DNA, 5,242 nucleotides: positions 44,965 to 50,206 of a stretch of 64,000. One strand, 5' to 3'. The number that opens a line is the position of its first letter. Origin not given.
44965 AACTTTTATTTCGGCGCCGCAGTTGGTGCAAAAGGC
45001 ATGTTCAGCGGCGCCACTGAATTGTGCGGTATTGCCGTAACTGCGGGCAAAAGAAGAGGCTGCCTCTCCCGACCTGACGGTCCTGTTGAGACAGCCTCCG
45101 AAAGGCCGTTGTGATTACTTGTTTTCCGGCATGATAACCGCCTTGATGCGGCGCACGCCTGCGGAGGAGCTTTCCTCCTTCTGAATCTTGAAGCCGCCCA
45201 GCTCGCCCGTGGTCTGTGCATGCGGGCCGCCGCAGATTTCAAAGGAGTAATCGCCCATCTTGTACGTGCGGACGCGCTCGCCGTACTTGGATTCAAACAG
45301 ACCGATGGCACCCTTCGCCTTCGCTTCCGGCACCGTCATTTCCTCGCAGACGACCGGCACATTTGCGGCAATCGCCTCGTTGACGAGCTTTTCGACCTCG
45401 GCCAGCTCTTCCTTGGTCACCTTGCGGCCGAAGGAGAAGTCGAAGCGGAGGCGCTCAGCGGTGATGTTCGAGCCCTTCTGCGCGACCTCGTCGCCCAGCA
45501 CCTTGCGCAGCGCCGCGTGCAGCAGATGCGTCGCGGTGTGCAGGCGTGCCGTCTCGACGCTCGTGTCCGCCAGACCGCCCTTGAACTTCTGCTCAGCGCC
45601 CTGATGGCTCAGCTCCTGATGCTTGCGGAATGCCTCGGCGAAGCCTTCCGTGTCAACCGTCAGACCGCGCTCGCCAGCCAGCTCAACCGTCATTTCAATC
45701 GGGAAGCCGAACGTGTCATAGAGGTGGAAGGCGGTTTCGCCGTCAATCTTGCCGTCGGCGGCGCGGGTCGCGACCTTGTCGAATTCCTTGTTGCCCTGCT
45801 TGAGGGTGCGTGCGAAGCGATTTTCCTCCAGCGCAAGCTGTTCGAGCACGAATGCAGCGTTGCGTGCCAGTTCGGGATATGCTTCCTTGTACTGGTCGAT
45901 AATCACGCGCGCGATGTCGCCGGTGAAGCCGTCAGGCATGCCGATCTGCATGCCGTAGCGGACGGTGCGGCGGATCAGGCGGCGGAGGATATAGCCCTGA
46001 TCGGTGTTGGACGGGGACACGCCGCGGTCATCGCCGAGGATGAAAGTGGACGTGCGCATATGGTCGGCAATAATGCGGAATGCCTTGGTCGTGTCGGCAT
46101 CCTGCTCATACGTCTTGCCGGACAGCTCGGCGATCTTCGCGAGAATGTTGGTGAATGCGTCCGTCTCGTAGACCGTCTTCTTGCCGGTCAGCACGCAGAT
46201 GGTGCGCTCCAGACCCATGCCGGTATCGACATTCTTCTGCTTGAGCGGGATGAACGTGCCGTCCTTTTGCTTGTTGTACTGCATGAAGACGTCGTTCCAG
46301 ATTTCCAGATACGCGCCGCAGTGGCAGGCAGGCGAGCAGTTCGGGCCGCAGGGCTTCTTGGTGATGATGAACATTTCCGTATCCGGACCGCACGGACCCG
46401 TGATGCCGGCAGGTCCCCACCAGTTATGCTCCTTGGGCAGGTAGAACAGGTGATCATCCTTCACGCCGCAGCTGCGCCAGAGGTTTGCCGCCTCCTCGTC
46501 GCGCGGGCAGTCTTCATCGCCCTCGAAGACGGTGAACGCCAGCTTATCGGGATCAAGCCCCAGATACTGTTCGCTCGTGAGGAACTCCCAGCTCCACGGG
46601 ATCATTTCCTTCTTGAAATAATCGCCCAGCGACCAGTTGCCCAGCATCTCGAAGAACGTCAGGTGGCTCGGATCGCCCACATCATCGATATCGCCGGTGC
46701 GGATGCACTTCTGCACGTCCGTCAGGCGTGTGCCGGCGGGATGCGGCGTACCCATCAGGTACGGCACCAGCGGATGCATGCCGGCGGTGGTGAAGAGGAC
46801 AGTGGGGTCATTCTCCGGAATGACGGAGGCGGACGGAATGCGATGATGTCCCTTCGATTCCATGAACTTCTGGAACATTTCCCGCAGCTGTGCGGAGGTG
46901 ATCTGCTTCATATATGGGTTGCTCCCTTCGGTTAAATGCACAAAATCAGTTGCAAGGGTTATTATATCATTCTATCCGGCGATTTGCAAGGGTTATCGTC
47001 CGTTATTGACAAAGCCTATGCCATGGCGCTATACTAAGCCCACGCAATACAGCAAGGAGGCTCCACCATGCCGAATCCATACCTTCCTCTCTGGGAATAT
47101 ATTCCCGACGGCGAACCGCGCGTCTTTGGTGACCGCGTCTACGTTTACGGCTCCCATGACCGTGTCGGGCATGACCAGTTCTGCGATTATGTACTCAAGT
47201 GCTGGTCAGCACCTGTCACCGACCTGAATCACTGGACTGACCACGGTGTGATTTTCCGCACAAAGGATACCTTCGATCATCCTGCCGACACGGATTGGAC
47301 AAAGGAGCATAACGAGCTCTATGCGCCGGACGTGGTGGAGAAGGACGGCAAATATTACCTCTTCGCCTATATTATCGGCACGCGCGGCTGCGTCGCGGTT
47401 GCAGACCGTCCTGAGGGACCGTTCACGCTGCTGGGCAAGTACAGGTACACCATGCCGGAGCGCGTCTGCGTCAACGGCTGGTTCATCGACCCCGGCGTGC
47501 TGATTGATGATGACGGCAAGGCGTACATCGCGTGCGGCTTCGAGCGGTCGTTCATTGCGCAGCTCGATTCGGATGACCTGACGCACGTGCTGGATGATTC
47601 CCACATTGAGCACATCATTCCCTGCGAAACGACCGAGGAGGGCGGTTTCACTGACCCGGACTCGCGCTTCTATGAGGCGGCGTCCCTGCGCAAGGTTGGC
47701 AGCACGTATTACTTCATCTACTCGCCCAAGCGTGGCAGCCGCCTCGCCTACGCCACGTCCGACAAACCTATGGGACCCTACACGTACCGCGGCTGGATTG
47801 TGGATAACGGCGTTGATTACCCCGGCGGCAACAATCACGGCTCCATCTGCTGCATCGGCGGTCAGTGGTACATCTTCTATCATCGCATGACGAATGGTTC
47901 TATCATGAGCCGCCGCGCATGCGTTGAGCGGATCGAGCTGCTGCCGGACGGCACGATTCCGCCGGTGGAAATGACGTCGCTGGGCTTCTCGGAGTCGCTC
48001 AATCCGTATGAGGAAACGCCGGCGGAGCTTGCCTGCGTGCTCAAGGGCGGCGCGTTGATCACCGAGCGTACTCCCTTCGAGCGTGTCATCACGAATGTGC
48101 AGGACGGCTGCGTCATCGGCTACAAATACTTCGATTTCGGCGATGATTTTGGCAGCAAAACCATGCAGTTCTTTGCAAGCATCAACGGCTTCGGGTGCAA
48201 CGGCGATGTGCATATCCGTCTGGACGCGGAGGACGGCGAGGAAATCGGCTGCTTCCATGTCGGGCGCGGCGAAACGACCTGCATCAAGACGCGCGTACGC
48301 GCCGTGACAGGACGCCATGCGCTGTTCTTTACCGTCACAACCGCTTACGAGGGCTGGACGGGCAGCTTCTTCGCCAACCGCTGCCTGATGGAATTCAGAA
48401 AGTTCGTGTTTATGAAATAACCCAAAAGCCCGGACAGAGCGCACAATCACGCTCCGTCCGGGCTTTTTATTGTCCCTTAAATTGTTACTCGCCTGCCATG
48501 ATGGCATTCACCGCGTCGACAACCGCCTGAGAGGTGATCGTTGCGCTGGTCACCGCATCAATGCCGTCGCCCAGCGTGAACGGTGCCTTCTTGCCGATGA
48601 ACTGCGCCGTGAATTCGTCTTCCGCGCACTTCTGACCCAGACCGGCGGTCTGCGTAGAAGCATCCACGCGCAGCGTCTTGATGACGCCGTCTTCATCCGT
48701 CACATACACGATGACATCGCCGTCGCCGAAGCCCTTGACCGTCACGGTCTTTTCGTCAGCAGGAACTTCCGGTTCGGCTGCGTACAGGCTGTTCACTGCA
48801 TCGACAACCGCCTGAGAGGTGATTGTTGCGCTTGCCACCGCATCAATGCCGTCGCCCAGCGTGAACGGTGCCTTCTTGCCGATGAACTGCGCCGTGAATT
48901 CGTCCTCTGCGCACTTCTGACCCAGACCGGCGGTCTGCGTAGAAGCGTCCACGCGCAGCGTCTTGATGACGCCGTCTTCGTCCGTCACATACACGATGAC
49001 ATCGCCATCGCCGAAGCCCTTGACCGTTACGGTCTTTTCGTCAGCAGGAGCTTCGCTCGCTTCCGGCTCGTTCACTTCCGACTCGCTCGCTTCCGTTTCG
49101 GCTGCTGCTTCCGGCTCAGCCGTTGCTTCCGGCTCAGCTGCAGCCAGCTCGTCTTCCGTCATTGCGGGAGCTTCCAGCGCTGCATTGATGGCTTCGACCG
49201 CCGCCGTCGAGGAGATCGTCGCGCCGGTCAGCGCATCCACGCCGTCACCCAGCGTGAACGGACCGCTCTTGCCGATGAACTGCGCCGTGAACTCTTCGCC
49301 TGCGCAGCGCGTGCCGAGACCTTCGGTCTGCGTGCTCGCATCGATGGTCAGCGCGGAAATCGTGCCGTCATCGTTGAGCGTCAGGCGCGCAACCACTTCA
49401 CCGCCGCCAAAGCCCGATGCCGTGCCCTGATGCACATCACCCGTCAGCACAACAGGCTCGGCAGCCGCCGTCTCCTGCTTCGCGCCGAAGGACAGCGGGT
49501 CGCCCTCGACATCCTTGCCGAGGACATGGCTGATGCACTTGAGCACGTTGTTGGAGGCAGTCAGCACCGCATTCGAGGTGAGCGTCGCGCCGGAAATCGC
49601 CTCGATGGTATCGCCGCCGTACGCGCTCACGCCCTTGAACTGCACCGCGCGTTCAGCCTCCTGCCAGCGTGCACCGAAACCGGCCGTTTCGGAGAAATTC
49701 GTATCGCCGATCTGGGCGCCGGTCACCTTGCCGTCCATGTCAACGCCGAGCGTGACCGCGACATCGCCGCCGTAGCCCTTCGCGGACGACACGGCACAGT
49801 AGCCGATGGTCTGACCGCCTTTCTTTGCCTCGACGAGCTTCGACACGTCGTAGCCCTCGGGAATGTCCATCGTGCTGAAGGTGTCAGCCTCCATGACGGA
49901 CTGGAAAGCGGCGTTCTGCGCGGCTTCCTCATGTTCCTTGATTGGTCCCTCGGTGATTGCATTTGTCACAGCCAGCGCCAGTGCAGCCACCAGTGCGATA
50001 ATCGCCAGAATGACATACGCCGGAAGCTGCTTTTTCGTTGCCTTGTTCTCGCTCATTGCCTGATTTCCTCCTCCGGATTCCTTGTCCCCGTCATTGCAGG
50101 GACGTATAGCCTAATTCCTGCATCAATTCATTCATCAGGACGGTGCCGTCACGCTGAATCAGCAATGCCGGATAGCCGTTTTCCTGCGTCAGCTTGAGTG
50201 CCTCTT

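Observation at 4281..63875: One GC-hairpin core recurs about two dozen times, only in intergenic DNA, and is combined with other modules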

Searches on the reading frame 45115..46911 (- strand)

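Call 79: search_protein_families(library=pfam, proteins=[window:45115-46911:-], max_evalue=0.00001)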
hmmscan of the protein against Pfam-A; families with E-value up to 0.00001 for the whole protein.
window:45115-46911:- (598 aa): 2 families
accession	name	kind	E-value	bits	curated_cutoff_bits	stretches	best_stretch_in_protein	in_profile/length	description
PF01411.24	tRNA-synt_2c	-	2e-140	469.4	30.3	1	9-446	2-437/552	tRNA synthetases class II (A)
PF07973.19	tRNA_SAD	-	5.8e-16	58.6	24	1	547-589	1-43/44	Threonyl and Alanyl tRNA synthetase second additional domain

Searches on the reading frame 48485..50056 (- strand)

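Call 79: search_protein_families(library=pfam, proteins=[window:48485-50056:-], max_evalue=0.00001)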
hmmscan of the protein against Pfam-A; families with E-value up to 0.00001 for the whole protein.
window:48485-50056:- (523 aa): 1 family
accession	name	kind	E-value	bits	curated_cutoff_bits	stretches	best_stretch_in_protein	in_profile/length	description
PF04205.19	FMN_bind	-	1.9e-46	157.1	22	4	94-173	1-77/77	FMN-binding domain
